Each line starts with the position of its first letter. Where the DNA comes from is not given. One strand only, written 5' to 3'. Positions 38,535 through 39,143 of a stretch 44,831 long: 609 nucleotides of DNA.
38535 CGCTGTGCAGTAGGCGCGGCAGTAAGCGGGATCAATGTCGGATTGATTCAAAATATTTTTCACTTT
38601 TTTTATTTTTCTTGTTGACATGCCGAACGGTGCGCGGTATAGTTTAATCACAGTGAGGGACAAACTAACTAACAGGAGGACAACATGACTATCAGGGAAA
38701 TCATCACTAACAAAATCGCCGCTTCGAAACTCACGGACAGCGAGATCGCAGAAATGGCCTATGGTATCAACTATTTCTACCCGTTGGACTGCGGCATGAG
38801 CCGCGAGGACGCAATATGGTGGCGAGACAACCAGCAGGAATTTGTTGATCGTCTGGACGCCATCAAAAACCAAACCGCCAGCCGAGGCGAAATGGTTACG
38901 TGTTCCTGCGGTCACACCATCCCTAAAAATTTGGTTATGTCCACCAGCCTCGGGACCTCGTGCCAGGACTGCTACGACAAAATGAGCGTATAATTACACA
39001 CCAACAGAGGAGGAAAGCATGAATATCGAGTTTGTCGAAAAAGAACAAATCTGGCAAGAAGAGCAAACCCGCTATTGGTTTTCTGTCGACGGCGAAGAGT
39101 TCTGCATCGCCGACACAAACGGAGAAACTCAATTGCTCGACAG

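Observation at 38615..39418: Self-contained antisense three-gene cassette with anti-CRISPR/anti-defence (acr-aca-like) architecture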

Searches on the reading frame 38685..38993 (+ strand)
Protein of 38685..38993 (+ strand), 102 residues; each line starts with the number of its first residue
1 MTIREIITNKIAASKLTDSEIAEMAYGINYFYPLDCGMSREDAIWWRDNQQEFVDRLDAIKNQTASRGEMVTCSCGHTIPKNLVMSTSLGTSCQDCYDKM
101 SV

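Call 5: search_protein_families(library=pfam, proteins=[window:38685-38993:+], max_evalue=1)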
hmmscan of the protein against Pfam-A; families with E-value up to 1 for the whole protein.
window:38685-38993:+ (102 aa): 0 families

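Call 6: search_protein_families(library=phrogs, proteins=[window:38685-38993:+], max_evalue=1)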
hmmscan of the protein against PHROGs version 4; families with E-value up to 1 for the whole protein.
window:38685-38993:+ (102 aa): 3 families
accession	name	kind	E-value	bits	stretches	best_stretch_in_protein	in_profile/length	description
phrog_7461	-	unknown function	0.063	14.2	1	69-100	11-43/52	-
phrog_2987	-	DNA, RNA and nucleotide metabolism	0.2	11.3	1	49-99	33-78/478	RNA polymerase beta subunit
phrog_31160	-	unknown function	0.29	12.3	1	42-78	19-55/86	-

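Call 8: search_protein_families(library=ncbifam, proteins=[window:38685-38993:+], max_evalue=1)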
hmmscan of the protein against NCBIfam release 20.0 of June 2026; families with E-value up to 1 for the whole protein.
window:38685-38993:+ (102 aa): 0 families

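Call 9: search_protein_families(library=padloc, proteins=[window:38685-38993:+], max_evalue=1)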
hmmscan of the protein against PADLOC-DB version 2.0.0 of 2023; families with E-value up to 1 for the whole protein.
window:38685-38993:+ (102 aa): 0 families

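Call 10: find_homologous_proteins(query=window:38685-38990:+, max_evalue=0.01)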
Query window:38685-38990:+ (102 aa): 3 proteins with E <= 0.01 among 4 candidates.
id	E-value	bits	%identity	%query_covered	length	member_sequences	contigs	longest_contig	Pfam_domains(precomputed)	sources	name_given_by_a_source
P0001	3.1e-63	228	100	99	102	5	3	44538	-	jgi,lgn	jgi:hypothetical protein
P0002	1.2e-37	146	67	100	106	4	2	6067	-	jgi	jgi:hypothetical protein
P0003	5.7e-36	140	66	99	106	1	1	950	-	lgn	-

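Call 12: find_encoding_contigs(protein=P0002, flank=6000)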
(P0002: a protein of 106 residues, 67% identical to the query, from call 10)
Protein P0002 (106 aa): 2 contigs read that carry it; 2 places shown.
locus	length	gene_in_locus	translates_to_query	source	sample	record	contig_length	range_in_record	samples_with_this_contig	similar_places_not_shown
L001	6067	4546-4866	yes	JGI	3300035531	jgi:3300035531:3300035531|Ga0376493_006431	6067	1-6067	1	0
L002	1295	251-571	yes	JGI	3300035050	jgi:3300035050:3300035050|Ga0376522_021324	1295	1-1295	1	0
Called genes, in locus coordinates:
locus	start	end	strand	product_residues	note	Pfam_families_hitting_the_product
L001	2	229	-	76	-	?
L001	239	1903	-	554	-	PF12236:Head-tail_con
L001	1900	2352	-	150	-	-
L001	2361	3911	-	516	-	-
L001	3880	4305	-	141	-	PF03592:Terminase_2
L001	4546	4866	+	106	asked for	-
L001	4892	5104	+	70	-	-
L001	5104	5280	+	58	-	-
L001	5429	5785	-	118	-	PF11753:DUF3310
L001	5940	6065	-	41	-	?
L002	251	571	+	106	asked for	-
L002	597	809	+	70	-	-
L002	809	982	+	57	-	-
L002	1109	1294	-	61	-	?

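Call 14: find_encoding_contigs(protein=P0001, flank=4000)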
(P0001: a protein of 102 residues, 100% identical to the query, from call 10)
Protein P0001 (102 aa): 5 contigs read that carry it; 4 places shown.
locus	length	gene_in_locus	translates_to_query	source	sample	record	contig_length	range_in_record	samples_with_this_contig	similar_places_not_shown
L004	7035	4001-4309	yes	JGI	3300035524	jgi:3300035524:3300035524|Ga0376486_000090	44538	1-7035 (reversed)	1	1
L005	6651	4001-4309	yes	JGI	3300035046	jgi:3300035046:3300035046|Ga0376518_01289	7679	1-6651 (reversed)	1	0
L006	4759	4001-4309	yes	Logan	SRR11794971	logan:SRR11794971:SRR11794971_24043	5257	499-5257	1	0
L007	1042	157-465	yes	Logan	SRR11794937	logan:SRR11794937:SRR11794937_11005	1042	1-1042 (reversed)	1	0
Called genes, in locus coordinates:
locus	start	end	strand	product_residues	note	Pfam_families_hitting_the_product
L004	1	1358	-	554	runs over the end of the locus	PF12236:Head-tail_con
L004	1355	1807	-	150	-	-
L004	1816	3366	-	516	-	-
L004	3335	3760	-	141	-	PF03592:Terminase_2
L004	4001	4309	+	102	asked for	-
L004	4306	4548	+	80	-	-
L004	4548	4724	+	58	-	-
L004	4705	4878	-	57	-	-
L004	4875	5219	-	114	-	PF11753:DUF3310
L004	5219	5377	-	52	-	-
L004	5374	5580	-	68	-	-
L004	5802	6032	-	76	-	-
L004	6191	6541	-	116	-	-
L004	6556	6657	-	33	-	-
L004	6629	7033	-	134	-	?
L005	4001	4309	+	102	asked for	-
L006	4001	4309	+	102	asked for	-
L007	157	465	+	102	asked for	-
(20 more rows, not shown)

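Call 42: predict_structure(alignment_id=A2)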
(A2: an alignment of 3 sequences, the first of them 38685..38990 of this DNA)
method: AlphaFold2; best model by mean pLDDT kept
length: 102 residues; sequences in the alignment: 3
mean_pLDDT: 79.5   pTM: 0.56
mean pLDDT of the five models: 79.5, 77.5, 76.7, 62.3, 48.3
residues with pLDDT >= 90: 39; 70-90: 25; 50-70: 36; < 50: 2
segments of 3 or more residues with pLDDT < 50: none
pLDDT, mean of each block of 10 residues (from residue 1): 90 92 87 90 94 92 64 67 60 65 50
secondary structure, 60 per line:
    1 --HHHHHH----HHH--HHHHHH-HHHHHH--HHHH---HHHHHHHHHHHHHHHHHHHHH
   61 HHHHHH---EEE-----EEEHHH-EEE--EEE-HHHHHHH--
elements in order: H3-8 H18-23 H25-30 H33-36 H40-66 E70-72 E78-80 E85-87 E90-92 H94-100

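Call 49: fold_search(model_id=the predicted structure, library=pdb)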
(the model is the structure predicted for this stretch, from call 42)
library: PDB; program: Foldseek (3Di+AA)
matches with E <= 10: 27; with E <= 0.001: 0
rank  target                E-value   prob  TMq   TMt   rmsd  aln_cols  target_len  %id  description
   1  2o13_MODEL_1_A        1.3e+00  0.69  0.24  0.41   1.5        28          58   28  Solution structure of the C-terminal LIM domain of MLP/CRP3 (released 2007-12-11)
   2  2gvi                  2.1e+00  0.66  0.28  0.15   1.4        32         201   22  Crystal structure of a putative formylmethanofuran dehydrogenase subunit e (ta1109) from thermoplasma acidophilum at 1.8 (released 2006-06-13)
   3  7y1c_f                2.4e+00  0.06  0.23  0.17   9.7        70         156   11  CryoEM structure of Klebsiella phage Kp9 tail complex applied with C6 symmetry (released 2023-06-14)
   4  9y6s_4L               3.6e+00  0.35  0.24  0.20   1.6        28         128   25  96-nm repeat of the Leishmania tarentolae doublet microtubule (released 2025-12-17)
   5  2cur_MODEL_1_A        3.8e+00  0.30  0.27  0.38   1.8        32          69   19  Solution structure of Skeletal muscle LIM-protein 1 (released 2005-11-27)
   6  1wyh_MODEL_1_A        4.7e+00  0.21  0.26  0.36   2.2        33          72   18  Solution structure of the LIM domain from human Skeletal muscle LIM-protein 2 (released 2005-08-14)
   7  6u4m_MODEL_1_A        5.0e+00  0.20  0.28  0.41   2.4        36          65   22  Solution structure of paxillin LIM4 (released 2019-10-23)
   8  1x4k_MODEL_1_A        5.0e+00  0.15  0.24  0.33   2.1        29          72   21  Solution structure of LIM domain in LIM-protein 3 (released 2005-11-14)
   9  8esq_h                5.0e+00  0.06  0.33  0.30   7.8        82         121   11  Ytm1 associated nascent 60S ribosome State 2 (released 2022-11-30)
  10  1b8t_MODEL_1_A        5.4e+00  0.18  0.26  0.15   2.5        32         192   19  SOLUTION STRUCTURE OF THE CHICKEN CRP1 (released 1999-05-06)
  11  1ctl_MODEL_1_A        5.4e+00  0.11  0.22  0.26   2.8        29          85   21  STRUCTURE OF THE CARBOXY-TERMINAL LIM DOMAIN FROM THE CYSTEINE RICH PROTEIN CRP (released 1995-06-03)
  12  4rng_A                5.4e+00  0.06  0.29  0.33   8.8        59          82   15  Crystal structure of a bacterial homologue of SWEET transporters (released 2014-11-19)
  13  6p7e_D                5.7e+00  0.02  0.23  0.06  10.3        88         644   15  Structure of T7 DNA Polymerase Bound to a Primer/Template DNA and a Peptide that Mimics the C-terminal Tail of the Pri (released 2020-03-04)
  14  7xvq_B                6.1e+00  0.06  0.28  0.33   5.6        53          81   15  Crystal structure of AcrIIC4 (released 2023-08-09)
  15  8j07_c2               6.6e+00  0.03  0.26  0.07   9.5       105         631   11  96nm repeat of human respiratory doublet microtubule and associated axonemal complexes (released 2023-07-26)
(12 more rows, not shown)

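Call 56: search_protein_representatives(alignment_id=A2)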
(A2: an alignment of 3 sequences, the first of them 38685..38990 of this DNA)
Query: 3 sequences, 106 profile positions. Proteins with E-value up to 0.001 (for the whole library): 517; up to 1e-10: 72; up to 1e-30: 2. The best 150 are listed.
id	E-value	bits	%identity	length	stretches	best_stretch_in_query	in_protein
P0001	1.0e-57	209.0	-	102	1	1-106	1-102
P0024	3.8e-31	123.5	-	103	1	1-105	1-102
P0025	2.3e-23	98.5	-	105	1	4-105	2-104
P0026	2.5e-22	95.2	-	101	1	1-105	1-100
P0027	3.2e-20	88.4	-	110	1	1-105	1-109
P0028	1.1e-18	83.5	-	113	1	1-105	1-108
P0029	7.4e-18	80.8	-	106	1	1-105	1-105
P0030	9.4e-17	77.2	-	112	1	1-105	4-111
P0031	2.3e-16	76.0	-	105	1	1-105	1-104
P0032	1.5e-15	73.4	-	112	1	11-105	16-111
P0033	2.0e-15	73.0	-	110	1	3-105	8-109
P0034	6.2e-15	71.4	-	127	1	10-105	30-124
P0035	2.9e-14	69.3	-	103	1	10-105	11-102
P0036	3.0e-14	69.2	-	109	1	44-105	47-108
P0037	5.6e-14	68.3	-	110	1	12-105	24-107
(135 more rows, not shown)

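Call 59: search_protein_families(library=phrogs, alignment_id=A4, max_evalue=0.001)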
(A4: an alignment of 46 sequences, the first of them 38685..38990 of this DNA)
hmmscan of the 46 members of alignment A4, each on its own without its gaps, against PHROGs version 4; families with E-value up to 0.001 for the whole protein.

A. member 1, window:38685-38990:+ (102 aa): 0 families

B. families by the number of members that match (of 46 scanned): 0 families

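Call 60: search_protein_families(library=pfam, alignment_id=A4, max_evalue=0.01)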
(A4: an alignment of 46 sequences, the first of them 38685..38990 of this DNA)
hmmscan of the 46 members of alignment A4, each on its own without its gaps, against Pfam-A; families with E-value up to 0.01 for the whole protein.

A. member 1, window:38685-38990:+ (102 aa): 0 families

B. families by the number of members that match (of 46 scanned): 5 families
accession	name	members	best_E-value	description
PF24734.1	DUF7685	1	0.00056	Domain of unknown function (DUF7685)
PF14570.12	zf-RING_4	1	0.003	RING/Ubox like zinc-binding domain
PF24040.1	DUF7349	1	0.004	Domain of unknown function (DUF7349)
PF24458.1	DUF7573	1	0.0045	Domain of unknown function (DUF7573)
PF09723.15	Zn_ribbon_8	1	0.0085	Zinc ribbon domain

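Call 61: search_solved_structures(query=A4, max_evalue=10, show_alignments=2)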
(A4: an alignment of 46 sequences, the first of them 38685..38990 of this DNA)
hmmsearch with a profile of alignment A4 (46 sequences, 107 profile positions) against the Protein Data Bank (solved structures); distinct sequences matched with E-value up to 10: 2.
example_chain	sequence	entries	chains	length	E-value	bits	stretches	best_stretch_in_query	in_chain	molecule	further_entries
8arf_B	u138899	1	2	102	1.7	12.7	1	6-90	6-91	Protein Spindly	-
5jsn_B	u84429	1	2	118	9.1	10.3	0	12-69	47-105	Bcl2 inhibitor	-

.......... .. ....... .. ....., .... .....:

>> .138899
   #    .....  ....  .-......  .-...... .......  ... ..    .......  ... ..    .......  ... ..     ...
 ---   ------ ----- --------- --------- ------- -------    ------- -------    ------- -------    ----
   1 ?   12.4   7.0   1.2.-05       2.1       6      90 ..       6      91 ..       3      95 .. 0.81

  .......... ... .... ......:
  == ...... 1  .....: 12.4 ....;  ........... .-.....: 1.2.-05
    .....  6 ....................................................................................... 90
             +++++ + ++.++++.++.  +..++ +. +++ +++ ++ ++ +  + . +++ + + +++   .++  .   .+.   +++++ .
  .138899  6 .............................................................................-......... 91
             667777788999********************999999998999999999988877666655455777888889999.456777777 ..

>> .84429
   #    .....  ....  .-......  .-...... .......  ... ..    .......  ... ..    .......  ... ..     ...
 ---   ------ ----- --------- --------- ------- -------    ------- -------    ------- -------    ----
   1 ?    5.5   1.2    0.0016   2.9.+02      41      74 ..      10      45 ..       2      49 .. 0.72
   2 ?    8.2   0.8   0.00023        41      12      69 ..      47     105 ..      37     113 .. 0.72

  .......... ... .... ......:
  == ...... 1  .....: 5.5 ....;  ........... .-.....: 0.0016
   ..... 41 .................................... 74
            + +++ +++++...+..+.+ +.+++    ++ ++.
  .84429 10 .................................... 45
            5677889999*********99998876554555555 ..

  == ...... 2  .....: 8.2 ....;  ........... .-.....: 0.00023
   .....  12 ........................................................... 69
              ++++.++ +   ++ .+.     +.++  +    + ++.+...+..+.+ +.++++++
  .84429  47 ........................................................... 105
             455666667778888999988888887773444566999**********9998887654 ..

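Call 62: find_related_loci(query=A4, collection=viral_contigs, flank=3000)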
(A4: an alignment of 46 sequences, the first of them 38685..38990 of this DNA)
Query A4 (102 aa) in viral_contigs; peptide patterns used: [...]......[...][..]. (x = any residue, [..] = any of these).
65 stretches matched a pattern; 53 encode a relative of the query (tblastn E <= 1e-3); 53 distinct loci.
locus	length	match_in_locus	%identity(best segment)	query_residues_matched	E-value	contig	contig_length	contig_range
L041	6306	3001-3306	100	1-102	1e-68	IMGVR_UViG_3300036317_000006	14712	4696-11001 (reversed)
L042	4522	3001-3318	67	1-102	1e-43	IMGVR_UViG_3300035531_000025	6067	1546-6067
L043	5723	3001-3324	36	1-101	2e-16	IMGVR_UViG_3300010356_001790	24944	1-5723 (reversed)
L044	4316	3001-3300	40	5-101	8e-16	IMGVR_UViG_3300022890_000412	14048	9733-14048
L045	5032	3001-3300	40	5-101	8e-16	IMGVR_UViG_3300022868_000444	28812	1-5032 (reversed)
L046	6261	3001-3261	40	16-101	2e-15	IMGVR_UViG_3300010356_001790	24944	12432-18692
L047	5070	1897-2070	55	51-101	6e-15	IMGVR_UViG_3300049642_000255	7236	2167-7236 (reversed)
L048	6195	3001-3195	49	40-102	1e-14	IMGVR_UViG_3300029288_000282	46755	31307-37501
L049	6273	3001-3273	36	9-101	1e-14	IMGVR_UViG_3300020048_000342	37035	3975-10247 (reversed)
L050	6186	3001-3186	50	42-101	8e-14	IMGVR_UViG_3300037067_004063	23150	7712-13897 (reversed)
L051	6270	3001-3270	38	17-101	2e-13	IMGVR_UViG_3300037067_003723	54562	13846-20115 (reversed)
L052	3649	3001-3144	52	54-101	2e-13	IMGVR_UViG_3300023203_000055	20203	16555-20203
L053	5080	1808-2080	34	20-101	2e-13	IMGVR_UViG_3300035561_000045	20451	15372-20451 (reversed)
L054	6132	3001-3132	64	58-101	3e-13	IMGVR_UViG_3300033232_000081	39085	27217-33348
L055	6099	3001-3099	73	69-101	3e-13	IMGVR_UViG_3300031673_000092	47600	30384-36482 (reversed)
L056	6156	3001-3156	50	53-102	3e-13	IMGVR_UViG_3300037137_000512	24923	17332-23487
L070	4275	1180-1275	63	70-101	8e-11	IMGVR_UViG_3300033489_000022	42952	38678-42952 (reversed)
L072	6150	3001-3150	40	52-101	4e-10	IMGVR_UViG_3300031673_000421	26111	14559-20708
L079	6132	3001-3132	52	58-101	2e-10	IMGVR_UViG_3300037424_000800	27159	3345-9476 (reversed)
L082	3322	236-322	69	73-101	4e-9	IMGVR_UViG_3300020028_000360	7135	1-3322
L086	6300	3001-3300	30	2-101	5e-6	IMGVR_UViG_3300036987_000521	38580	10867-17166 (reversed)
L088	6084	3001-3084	54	74-101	2e-5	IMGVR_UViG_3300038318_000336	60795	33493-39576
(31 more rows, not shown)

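Call 67: search_protein_families(library=pfam, proteins=[L044:3318-3785:+, L047:2089-2385:+, L072:3158-3505:+, L070:1274-1699:+, L086:3363-3731:+, L079:3138-5306:+, L088:3137-3787:+, L082:338-925:+, L048:3208-3747:+, L056:3159-3677:+], max_evalue=0.001)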
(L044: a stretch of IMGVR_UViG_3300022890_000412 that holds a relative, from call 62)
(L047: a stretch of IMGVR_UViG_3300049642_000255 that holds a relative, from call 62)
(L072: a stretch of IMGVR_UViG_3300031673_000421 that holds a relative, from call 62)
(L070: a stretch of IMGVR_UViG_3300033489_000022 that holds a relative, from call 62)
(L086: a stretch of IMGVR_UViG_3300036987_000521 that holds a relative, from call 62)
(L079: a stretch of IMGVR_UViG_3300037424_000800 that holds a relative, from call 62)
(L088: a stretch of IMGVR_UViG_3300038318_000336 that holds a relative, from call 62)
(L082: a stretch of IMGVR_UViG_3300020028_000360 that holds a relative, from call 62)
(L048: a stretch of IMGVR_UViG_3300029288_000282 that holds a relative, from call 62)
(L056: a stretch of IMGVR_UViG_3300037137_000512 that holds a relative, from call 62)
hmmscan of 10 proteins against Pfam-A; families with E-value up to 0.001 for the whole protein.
L044:3318-3785:+ (155 aa): 0 families

L047:2089-2385:+ (98 aa): 0 families

L072:3158-3505:+ (115 aa): 0 families

L070:1274-1699:+ (141 aa): 1 family
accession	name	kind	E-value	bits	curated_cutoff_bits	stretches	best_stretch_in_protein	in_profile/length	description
PF21983.2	NikA-like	-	2.9e-07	31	27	1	32-62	9-39/72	Mobilization protein NikA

L086:3363-3731:+ (122 aa): 1 family
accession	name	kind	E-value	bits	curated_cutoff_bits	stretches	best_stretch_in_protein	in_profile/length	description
PF21983.2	NikA-like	-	0.00021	21.8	27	1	84-121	3-39/72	Mobilization protein NikA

L079:3138-5306:+ (722 aa): 4 families
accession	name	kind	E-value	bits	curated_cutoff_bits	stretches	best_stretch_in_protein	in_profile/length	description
PF00176.29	SNF2-rel_dom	-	2.4e-35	122.5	24.9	1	278-518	2-257/290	SNF2-related domain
PF00271.37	Helicase_C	-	2.2e-09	38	23.5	1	549-664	5-110/110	Helicase conserved C-terminal domain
PF00270.35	DEAD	-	7.4e-07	29.5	26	1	277-421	3-161/167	DEAD/DEAH box helicase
PF04851.21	ResIII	-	1e-06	29.2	22.5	1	283-420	17-162/164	Type III restriction enzyme, res subunit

L088:3137-3787:+ (216 aa): 0 families

L082:338-925:+ (195 aa): 0 families

L048:3208-3747:+ (179 aa): 0 families

L056:3159-3677:+ (172 aa): 0 families
